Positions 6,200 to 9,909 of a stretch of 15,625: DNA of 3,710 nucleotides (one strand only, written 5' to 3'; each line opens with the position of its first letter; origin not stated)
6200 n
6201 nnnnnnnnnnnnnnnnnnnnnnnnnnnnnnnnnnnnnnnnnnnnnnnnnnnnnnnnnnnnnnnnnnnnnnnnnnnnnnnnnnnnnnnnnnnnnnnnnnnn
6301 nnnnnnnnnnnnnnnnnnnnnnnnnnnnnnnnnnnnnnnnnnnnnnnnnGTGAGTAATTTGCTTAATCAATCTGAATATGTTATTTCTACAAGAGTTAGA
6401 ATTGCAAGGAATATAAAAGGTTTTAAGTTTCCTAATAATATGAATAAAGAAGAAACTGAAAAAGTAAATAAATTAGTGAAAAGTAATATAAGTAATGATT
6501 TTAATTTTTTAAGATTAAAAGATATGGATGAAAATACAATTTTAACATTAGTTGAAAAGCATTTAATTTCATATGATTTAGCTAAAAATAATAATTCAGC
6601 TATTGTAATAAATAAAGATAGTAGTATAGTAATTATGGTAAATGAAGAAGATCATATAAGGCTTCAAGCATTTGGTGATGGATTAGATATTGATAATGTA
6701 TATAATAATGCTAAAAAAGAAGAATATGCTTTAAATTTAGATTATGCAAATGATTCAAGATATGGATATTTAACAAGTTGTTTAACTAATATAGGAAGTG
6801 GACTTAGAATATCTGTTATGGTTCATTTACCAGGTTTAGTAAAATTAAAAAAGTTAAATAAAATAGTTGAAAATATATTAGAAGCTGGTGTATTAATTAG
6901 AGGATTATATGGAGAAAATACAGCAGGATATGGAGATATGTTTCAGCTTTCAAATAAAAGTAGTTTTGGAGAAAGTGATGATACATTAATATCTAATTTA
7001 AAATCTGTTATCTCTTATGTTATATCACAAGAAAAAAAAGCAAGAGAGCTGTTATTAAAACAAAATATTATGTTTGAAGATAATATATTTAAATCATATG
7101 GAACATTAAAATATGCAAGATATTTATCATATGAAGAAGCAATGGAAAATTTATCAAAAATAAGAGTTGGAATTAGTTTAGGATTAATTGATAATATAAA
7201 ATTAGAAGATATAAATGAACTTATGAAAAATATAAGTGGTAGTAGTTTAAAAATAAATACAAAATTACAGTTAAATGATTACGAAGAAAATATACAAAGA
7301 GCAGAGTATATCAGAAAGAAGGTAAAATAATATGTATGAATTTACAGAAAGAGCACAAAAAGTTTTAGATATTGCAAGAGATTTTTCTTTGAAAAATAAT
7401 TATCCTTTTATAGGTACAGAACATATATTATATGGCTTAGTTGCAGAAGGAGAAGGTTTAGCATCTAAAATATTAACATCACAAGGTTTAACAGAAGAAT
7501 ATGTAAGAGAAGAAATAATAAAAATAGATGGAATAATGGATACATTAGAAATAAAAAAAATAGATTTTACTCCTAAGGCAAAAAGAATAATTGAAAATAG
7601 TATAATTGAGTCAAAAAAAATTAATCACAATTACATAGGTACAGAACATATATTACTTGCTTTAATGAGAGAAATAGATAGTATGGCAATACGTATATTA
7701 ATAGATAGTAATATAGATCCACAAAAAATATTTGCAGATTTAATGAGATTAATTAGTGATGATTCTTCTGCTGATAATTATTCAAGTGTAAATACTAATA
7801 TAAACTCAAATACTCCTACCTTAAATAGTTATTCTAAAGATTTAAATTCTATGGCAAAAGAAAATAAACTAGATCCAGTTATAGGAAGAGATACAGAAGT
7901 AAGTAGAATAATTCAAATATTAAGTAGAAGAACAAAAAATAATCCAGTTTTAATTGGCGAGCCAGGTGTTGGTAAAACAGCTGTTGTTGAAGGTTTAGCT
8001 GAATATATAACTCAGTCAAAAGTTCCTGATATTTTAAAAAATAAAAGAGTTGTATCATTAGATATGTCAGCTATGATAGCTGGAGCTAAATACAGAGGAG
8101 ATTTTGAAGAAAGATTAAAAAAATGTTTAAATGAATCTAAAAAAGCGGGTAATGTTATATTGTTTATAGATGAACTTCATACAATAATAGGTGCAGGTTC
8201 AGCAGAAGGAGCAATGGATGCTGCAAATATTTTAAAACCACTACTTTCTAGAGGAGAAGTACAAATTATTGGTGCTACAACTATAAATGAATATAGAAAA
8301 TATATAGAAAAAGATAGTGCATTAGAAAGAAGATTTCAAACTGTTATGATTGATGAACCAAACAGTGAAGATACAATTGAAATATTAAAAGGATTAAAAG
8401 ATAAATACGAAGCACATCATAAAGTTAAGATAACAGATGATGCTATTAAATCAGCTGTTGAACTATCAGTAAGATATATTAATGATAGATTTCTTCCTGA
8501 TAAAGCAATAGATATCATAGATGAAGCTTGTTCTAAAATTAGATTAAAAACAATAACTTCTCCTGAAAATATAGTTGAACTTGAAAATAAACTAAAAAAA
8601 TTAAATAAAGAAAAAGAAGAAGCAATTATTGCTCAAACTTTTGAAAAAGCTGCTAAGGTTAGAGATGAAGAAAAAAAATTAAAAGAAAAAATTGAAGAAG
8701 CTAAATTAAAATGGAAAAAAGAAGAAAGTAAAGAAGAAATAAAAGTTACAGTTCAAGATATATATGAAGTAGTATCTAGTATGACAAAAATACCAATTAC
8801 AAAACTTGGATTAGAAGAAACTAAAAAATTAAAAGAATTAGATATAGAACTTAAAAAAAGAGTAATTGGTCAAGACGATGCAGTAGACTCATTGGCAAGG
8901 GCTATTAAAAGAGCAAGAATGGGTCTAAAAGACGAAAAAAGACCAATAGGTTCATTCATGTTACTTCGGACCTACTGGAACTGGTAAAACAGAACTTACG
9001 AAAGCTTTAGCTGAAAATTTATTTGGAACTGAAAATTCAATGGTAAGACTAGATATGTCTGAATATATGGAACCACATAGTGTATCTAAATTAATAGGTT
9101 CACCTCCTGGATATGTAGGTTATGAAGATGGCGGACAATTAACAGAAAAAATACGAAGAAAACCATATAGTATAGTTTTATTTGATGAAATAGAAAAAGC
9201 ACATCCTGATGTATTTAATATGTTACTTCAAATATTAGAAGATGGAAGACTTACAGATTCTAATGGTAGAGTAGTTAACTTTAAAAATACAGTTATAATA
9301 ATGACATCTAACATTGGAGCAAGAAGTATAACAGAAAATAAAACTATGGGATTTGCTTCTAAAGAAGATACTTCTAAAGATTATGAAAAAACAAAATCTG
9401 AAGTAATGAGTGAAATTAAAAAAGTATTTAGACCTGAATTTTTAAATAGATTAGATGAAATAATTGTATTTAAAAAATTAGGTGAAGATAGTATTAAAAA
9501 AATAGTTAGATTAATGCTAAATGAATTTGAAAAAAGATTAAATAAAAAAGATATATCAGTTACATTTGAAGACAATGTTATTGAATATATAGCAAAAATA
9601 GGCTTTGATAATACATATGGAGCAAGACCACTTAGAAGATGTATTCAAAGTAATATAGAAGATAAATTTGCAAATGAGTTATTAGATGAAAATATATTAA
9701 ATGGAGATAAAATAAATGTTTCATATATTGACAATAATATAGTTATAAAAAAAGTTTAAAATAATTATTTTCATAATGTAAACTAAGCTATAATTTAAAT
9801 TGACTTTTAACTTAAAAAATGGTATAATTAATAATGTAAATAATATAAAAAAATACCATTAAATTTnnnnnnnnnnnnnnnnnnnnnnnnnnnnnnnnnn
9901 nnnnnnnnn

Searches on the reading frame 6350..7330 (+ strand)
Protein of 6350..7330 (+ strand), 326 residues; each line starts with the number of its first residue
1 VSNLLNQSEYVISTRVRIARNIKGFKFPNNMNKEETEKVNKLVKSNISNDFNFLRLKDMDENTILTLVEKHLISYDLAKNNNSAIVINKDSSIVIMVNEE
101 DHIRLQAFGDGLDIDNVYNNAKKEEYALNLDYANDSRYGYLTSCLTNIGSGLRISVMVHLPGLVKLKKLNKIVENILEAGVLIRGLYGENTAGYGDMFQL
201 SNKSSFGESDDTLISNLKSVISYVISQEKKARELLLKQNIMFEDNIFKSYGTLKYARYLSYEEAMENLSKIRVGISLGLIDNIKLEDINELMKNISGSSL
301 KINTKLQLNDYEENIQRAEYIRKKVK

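Call 10: search_protein_families(library=pfam, proteins=[window:6350-7330:+], max_evalue=0.01)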
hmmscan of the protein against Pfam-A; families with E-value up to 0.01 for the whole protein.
window:6350-7330:+ (326 aa): 1 family
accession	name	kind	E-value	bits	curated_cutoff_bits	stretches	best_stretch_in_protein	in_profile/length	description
PF00217.24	ATP-gua_Ptrans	-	4.3e-56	190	22.4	1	40-231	7-203/203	ATP:guanido phosphotransferase, C-terminal catalytic domain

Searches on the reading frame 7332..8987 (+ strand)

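Call 10: search_protein_families(library=pfam, proteins=[window:7332-8987:+], max_evalue=0.01)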
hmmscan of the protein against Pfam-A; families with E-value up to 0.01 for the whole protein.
window:7332-8987:+ (551 aa): 10 families
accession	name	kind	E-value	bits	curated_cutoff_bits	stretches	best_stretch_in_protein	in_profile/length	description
PF17871.7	AAA_lid_9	-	2e-36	124.5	22.8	1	345-446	2-103/104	AAA lid domain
PF02861.25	Clp_N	-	6.3e-24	84.3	20.7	2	15-65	1-51/53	Clp amino terminal domain, pathogenicity island component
PF00004.35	AAA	-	2.3e-14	54.4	21.2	1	206-336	2-124/131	ATPase family associated with various cellular activities (AAA)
PF13191.12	AAA_16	-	1.5e-09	39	32.6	1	183-283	2-142/167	AAA ATPase domain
PF05621.17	TniB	-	6.5e-08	32.7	22.4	1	245-340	91-184/189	Bacterial TniB protein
PF02151.25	UVR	-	2e-06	27.8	21.5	1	418-452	1-35/36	UvrB/uvrC motif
PF13401.12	AAA_22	-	6.4e-06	26.9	27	1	200-313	3-119/130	AAA domain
PF07728.20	AAA_5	-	8.9e-05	23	22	1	206-313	3-98/139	AAA domain (dynein-related subfamily)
PF01637.24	ATPase_2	-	0.0046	17.2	33.2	1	186-361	4-201/225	ATPase domain predominantly from Archaea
PF23569.1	NBD_SMAX1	-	0.0087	16.2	27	0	189-263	18-92/212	SMAX1 nucleotide binding domain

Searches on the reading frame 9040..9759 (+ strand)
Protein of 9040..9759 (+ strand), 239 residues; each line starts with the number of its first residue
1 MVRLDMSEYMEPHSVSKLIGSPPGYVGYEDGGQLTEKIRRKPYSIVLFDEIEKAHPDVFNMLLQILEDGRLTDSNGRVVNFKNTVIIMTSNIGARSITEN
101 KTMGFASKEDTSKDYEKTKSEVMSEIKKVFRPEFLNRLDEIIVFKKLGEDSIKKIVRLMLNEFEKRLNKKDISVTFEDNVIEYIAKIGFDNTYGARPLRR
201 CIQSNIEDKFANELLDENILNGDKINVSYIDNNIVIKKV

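Call 10: search_protein_families(library=pfam, proteins=[window:9040-9759:+], max_evalue=0.01)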
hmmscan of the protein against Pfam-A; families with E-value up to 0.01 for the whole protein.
window:9040-9759:+ (239 aa): 3 families
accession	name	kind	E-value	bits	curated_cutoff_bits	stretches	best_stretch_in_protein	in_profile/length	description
PF07724.20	AAA_2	-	2.2e-59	200.6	27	1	1-141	34-166/166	AAA domain (Cdc48 subfamily)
PF10431.15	ClpB_D2-small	-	1.1e-26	93.1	21.9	1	147-227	1-81/81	C-terminal, D2-small domain, of ClpB protein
PF07728.20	AAA_5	-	2.7e-08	34.3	22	1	33-94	59-125/139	AAA domain (dynein-related subfamily)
